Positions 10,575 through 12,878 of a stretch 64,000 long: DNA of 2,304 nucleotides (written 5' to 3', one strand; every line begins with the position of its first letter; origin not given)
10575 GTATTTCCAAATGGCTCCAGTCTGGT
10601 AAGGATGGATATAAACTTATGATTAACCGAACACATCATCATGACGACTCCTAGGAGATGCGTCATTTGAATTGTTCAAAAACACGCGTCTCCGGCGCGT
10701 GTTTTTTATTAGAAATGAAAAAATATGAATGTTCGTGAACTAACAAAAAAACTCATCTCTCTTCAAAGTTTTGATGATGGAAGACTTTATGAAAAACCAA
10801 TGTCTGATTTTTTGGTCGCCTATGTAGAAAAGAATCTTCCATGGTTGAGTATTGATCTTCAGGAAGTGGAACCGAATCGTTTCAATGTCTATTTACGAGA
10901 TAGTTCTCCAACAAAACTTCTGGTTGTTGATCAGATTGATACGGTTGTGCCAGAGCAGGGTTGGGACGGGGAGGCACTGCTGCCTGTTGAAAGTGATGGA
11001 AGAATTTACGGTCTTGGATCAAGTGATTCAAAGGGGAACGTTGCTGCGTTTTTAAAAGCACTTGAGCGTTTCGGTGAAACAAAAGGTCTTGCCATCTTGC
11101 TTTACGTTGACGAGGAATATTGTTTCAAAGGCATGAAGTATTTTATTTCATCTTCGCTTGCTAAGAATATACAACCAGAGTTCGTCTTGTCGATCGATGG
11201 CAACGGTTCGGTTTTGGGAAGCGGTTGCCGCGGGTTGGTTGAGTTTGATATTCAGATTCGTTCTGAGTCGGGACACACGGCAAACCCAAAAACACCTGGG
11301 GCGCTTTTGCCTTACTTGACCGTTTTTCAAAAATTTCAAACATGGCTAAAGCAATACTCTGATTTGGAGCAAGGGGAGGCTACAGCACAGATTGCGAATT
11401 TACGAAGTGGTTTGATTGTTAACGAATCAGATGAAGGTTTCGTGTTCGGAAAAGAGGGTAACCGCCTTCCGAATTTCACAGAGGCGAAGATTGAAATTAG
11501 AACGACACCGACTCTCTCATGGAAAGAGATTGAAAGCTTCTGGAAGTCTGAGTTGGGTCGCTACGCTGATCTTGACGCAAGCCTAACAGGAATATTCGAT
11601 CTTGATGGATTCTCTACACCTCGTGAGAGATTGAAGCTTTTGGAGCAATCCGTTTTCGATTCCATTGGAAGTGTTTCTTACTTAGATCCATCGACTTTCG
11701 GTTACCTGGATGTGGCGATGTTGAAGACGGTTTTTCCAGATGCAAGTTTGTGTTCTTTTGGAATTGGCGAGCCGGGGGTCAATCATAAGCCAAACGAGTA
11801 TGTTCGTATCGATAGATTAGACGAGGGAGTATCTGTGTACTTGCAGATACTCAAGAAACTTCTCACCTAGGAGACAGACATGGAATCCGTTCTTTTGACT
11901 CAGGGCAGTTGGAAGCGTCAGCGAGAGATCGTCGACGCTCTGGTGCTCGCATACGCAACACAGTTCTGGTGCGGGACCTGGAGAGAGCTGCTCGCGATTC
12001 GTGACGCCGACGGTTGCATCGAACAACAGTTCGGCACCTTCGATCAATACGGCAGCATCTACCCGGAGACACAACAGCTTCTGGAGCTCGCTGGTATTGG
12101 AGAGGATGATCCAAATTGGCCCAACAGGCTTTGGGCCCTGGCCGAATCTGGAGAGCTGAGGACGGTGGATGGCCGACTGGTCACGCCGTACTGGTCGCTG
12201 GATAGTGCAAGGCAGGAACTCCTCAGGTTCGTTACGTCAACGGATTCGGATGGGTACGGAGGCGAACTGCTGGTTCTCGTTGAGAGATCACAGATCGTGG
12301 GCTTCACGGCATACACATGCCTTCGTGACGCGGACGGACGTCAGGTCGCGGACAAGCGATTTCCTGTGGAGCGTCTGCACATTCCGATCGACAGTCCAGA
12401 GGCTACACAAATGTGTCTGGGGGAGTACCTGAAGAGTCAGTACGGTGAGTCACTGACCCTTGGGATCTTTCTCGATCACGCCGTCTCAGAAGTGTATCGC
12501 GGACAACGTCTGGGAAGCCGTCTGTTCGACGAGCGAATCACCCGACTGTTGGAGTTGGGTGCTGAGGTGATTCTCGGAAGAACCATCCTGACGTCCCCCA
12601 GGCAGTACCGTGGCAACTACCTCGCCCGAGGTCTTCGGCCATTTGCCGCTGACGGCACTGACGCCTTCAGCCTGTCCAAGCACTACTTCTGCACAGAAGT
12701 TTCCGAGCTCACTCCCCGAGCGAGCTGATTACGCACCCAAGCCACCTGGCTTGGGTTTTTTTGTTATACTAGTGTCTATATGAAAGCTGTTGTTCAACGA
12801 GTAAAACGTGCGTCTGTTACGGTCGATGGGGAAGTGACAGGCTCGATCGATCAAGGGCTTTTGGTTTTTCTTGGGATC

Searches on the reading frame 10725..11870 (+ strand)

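Call 7: search_protein_families(library=pfam, proteins=[window:10725-11870:+], max_evalue=0.01)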
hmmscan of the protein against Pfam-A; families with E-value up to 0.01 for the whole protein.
window:10725-11870:+ (381 aa): 1 family
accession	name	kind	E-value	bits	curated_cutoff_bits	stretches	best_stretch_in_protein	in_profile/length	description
PF01546.33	Peptidase_M20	-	3.5e-19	70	24.6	1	71-377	6-205/206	Peptidase family M20/M25/M40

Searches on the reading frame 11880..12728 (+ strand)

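Call 7: search_protein_families(library=pfam, proteins=[window:11880-12728:+], max_evalue=0.01)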
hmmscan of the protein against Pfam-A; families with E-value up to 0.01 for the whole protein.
window:11880-12728:+ (282 aa): 0 families

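Call 34: search_protein_families(library=pfam, proteins=[window:11880-12728:+], max_evalue=0.1)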
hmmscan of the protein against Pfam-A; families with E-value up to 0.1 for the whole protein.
window:11880-12728:+ (282 aa): 2 families
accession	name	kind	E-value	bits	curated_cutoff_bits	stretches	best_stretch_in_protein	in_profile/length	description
PF13508.13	Acetyltransf_7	-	0.016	16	27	0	195-219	30-53/84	Acetyltransferase (GNAT) domain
PF00583.31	Acetyltransf_1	-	0.093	13.4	20.7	0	201-231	66-96/116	Acetyltransferase (GNAT) family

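Call 63: search_protein_families(library=ncbifam, proteins=[window:11880-12728:+], max_evalue=0.01)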
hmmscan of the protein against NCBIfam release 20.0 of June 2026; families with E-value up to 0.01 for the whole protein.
window:11880-12728:+ (282 aa): 0 families
